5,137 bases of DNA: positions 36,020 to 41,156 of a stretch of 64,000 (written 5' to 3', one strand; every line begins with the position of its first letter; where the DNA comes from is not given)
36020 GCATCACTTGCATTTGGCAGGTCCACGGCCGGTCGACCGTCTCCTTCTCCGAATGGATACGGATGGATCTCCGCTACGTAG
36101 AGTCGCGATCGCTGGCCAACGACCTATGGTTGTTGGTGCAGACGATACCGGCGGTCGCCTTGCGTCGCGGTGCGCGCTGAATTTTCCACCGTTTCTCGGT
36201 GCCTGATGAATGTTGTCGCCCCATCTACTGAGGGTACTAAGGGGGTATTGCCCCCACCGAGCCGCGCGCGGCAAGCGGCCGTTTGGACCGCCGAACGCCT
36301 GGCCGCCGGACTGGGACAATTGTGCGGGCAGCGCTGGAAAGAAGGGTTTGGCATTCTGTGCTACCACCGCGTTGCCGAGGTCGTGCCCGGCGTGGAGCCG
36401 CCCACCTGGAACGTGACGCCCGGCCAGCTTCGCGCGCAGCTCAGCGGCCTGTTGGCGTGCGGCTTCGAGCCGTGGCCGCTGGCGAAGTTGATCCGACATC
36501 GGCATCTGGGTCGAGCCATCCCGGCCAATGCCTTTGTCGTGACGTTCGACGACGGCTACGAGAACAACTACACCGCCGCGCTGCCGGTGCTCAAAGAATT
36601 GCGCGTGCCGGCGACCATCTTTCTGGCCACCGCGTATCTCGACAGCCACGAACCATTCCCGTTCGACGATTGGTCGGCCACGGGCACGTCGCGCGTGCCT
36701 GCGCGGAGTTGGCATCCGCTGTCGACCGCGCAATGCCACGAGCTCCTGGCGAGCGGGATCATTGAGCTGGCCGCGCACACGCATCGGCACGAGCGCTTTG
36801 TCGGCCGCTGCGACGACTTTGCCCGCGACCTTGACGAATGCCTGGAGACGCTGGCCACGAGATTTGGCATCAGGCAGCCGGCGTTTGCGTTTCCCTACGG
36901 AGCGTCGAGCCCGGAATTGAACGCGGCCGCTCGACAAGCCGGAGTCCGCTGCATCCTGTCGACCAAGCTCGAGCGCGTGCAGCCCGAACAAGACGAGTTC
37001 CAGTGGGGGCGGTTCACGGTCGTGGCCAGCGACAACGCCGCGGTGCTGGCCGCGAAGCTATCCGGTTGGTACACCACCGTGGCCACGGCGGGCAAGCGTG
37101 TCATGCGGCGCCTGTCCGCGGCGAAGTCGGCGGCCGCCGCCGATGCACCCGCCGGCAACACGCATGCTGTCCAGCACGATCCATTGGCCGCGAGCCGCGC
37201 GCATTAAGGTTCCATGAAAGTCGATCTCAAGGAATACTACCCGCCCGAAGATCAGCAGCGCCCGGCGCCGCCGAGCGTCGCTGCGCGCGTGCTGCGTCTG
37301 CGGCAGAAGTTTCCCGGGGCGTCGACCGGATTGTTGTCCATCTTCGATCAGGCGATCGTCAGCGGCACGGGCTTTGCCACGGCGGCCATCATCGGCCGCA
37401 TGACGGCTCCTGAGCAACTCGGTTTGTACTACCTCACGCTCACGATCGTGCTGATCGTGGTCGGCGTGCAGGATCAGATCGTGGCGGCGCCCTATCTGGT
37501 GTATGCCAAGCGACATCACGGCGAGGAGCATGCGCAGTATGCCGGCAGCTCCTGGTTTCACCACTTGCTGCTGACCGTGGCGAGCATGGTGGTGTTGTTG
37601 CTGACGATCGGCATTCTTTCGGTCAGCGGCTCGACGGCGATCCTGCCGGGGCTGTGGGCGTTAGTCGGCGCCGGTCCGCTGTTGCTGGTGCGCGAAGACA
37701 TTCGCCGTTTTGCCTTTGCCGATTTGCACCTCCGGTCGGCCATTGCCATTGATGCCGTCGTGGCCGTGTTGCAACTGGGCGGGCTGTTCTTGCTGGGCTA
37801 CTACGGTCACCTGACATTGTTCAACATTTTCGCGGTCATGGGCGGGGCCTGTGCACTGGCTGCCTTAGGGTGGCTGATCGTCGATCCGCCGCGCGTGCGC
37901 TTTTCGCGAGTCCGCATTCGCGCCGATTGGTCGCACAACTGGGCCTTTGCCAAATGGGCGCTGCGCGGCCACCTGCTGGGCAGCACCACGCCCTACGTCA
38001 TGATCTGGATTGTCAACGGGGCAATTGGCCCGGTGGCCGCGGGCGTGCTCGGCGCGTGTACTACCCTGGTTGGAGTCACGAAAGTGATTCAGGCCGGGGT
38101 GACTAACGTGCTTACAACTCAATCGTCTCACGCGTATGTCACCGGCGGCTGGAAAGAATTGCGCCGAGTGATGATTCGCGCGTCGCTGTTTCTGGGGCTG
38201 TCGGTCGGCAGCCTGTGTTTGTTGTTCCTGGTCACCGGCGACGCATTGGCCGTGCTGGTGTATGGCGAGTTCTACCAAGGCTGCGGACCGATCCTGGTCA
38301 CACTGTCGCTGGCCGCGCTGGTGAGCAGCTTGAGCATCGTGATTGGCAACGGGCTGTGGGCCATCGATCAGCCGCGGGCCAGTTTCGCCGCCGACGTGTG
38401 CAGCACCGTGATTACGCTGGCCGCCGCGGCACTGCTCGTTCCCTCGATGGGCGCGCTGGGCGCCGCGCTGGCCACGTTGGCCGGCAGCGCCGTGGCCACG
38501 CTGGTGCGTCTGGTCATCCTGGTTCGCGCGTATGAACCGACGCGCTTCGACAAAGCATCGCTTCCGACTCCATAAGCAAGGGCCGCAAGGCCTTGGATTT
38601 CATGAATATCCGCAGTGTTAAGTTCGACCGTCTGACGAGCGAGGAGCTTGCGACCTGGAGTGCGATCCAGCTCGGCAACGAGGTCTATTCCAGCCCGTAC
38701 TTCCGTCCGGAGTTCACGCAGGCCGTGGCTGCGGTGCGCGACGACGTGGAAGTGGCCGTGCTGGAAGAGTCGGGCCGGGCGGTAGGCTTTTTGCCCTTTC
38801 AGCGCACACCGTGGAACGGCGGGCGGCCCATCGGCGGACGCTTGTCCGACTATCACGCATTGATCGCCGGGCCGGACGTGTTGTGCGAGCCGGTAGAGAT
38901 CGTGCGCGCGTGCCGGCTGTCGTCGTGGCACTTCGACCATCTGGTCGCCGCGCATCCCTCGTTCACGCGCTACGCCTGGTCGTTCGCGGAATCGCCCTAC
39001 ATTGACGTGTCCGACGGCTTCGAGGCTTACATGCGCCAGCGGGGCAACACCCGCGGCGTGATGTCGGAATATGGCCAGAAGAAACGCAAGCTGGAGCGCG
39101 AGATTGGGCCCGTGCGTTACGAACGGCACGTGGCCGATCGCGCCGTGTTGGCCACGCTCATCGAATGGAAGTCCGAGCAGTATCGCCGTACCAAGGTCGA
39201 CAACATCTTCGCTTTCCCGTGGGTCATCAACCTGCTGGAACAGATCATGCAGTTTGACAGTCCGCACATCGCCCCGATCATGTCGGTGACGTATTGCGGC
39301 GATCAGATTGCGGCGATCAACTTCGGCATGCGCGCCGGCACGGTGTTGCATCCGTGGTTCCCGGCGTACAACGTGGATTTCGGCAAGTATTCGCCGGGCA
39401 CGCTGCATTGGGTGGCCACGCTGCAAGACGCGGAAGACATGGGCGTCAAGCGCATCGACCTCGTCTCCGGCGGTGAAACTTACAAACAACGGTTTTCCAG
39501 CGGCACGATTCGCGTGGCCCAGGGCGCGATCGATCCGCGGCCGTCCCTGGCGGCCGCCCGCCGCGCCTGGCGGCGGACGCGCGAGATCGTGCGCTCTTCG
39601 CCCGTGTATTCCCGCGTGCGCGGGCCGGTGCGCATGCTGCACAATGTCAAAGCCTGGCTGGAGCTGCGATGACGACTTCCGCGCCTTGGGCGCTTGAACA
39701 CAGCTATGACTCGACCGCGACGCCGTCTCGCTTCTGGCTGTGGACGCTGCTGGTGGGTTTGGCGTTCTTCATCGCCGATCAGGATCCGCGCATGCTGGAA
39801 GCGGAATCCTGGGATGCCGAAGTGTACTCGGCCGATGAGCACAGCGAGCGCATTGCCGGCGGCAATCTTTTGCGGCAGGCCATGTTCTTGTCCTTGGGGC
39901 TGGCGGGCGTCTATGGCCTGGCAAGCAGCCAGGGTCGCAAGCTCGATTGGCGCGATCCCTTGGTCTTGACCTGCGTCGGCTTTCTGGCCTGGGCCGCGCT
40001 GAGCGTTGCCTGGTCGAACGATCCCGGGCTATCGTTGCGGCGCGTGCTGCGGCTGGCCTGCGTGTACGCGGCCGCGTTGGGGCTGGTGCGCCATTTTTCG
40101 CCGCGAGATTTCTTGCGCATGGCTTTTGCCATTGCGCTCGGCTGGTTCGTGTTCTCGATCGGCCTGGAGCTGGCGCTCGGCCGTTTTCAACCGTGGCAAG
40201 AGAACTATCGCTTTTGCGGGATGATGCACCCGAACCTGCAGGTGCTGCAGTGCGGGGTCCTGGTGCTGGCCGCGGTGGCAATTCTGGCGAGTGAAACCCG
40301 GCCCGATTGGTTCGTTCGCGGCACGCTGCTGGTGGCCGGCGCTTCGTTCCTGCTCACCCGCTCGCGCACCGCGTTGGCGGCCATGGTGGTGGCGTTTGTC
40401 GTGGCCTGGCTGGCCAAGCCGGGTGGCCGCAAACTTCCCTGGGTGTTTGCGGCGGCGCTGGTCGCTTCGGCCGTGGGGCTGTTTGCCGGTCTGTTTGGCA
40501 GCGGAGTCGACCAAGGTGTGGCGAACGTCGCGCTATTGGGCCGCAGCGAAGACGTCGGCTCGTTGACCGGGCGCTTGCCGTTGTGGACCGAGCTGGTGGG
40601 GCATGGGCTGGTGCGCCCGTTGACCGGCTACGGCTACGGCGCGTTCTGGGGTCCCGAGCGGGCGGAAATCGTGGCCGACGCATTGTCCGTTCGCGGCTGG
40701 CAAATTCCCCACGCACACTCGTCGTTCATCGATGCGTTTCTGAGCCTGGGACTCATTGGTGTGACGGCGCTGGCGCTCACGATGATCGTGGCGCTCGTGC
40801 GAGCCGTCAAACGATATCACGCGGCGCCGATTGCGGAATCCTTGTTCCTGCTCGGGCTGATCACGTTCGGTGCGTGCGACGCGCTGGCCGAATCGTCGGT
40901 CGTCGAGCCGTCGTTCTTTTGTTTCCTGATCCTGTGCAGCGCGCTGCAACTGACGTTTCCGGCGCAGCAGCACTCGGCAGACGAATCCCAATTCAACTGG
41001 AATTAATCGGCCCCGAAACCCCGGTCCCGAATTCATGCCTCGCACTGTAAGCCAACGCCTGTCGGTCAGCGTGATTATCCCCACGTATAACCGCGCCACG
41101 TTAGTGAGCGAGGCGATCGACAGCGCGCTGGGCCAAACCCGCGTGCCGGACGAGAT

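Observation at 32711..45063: Complete Wzx/Wzy-type exopolysaccharide locus ending in a dedicated diguanylate cyclase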

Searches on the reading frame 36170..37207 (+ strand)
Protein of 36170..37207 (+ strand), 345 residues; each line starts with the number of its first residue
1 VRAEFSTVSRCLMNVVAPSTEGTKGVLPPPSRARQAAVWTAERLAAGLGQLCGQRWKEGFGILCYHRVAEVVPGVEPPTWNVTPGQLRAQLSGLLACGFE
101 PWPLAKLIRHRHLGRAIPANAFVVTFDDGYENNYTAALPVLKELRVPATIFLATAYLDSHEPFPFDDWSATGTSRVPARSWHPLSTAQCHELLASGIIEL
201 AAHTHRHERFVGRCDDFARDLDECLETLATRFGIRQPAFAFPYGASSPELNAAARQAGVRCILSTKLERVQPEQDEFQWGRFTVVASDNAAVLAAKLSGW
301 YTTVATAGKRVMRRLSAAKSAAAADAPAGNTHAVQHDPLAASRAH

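Call 3: search_protein_families(library=pfam, proteins=[window:36170-37207:+], max_evalue=0.01)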
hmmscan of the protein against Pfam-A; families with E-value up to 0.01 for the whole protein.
window:36170-37207:+ (345 aa): 1 family
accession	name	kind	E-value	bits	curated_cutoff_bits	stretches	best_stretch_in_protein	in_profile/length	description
PF01522.26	Polysacc_deac_1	-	2.2e-20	73.3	23.1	1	120-261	7-123/124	Polysaccharide deacetylase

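Call 6: search_protein_families(library=ncbifam, proteins=[window:36170-37207:+], max_evalue=0.01)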
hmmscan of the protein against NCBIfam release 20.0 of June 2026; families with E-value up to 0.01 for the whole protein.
window:36170-37207:+ (345 aa): 7 families
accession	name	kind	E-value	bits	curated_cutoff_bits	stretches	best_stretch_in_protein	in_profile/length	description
TIGR03938.2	deacetyl_PgaB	equivalog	1.4e-27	96.3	321.9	2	59-206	2-144/621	poly-beta-1,6-N-acetyl-D-glucosamine N-deacetylase PgaB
NF011177.0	PRK14582.1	equivalog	9.1e-14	50.6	923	1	56-206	44-187/671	poly-beta-1,6-N-acetyl-D-glucosamine N-deacetylase PgaB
TIGR03933.1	PIA_icaB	equivalog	2.5e-11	43.6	248.35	1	82-289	35-233/245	intercellular adhesin biosynthesis polysaccharide N-deacetylase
NF011176.0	PRK14581.1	equivalog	2.5e-08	32.6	1091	1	57-208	46-189/673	poly-beta-1,6-N-acetyl-D-glucosamine N-deacetylase PgaB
TIGR02884.1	spore_pdaA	equivalog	3.2e-06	27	298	1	123-160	40-78/224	delta-lactam-biosynthetic de-N-acetylase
TIGR04243.1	nodulat_NodB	equivalog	0.00036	20.1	240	0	122-160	4-43/197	chitooligosaccharide deacetylase NodB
TIGR02764.1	spore_ybaN_pdaB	equivalog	0.0086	15.9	237.4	0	123-160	9-47/191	polysaccharide deacetylase family sporulation protein PdaB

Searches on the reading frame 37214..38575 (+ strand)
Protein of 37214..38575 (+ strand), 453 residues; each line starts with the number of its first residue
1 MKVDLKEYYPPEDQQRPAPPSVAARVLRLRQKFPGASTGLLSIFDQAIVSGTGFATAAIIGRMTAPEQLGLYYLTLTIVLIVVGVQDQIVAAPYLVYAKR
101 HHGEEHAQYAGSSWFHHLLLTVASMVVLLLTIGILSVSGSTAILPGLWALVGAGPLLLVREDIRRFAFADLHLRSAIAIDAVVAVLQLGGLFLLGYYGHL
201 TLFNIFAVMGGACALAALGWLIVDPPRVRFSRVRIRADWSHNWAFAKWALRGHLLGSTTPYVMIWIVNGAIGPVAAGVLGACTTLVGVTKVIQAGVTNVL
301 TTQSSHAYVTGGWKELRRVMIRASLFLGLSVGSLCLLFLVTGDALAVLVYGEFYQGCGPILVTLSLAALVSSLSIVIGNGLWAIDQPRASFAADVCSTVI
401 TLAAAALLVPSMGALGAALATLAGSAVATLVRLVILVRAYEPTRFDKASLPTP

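Call 3: search_protein_families(library=pfam, proteins=[window:37214-38575:+], max_evalue=0.01)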
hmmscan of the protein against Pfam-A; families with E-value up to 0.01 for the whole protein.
window:37214-38575:+ (453 aa): 1 family
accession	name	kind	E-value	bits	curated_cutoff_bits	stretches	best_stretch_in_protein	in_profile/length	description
PF03023.19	MurJ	-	0.0044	16.1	27.4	1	294-440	251-403/451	Lipid II flippase MurJ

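Call 6: search_protein_families(library=ncbifam, proteins=[window:37214-38575:+], max_evalue=0.01)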
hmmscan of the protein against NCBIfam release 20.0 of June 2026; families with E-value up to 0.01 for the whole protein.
window:37214-38575:+ (453 aa): 0 families

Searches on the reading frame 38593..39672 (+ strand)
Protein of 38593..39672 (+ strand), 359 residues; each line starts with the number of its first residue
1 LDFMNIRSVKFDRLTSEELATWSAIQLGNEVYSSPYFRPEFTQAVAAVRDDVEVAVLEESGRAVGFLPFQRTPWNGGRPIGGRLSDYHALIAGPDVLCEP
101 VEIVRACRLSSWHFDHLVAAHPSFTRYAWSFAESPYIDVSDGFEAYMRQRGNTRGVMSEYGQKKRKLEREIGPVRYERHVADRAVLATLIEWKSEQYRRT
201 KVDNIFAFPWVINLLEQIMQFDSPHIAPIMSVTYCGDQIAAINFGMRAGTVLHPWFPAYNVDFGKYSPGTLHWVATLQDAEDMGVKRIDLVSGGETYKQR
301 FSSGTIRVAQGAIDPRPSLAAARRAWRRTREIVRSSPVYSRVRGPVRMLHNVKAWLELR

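Call 3: search_protein_families(library=pfam, proteins=[window:38593-39672:+], max_evalue=0.01)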
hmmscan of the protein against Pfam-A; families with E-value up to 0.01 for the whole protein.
window:38593-39672:+ (359 aa): 1 family
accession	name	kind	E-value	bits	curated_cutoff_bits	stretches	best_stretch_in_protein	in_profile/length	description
PF13480.13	Acetyltransf_6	-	4e-31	108.5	22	1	160-299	7-143/143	Acetyltransferase (GNAT) domain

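Call 6: search_protein_families(library=ncbifam, proteins=[window:38593-39672:+], max_evalue=0.01)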
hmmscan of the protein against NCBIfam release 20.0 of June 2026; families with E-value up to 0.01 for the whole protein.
window:38593-39672:+ (359 aa): 0 families

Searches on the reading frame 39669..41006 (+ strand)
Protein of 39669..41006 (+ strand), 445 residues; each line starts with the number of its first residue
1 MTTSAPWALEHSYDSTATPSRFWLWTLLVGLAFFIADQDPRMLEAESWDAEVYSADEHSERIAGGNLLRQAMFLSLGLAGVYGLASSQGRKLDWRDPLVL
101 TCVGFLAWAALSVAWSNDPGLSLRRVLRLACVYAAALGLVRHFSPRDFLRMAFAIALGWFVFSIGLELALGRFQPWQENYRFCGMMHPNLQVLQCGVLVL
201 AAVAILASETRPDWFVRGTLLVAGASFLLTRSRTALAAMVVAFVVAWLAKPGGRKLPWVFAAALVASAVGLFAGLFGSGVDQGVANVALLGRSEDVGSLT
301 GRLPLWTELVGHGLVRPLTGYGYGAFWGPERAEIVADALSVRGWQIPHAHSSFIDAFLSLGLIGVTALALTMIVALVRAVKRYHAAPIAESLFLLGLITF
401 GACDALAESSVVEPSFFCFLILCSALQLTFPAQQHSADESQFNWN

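Call 3: search_protein_families(library=pfam, proteins=[window:39669-41006:+], max_evalue=0.01)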
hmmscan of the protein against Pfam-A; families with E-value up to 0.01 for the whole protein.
window:39669-41006:+ (445 aa): 1 family
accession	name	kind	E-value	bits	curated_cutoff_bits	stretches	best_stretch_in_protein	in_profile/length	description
PF04932.20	Wzy_C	-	2.2e-15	57.2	31.7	1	219-368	2-148/149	O-Antigen ligase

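Call 6: search_protein_families(library=ncbifam, proteins=[window:39669-41006:+], max_evalue=0.01)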
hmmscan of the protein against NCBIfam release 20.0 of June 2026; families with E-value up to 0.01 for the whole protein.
window:39669-41006:+ (445 aa): 1 family
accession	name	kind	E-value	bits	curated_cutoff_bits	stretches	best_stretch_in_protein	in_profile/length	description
NF037933.1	EpaQ_fam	subfamily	0.002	17.4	100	0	341-383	290-332/377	EpaQ family protein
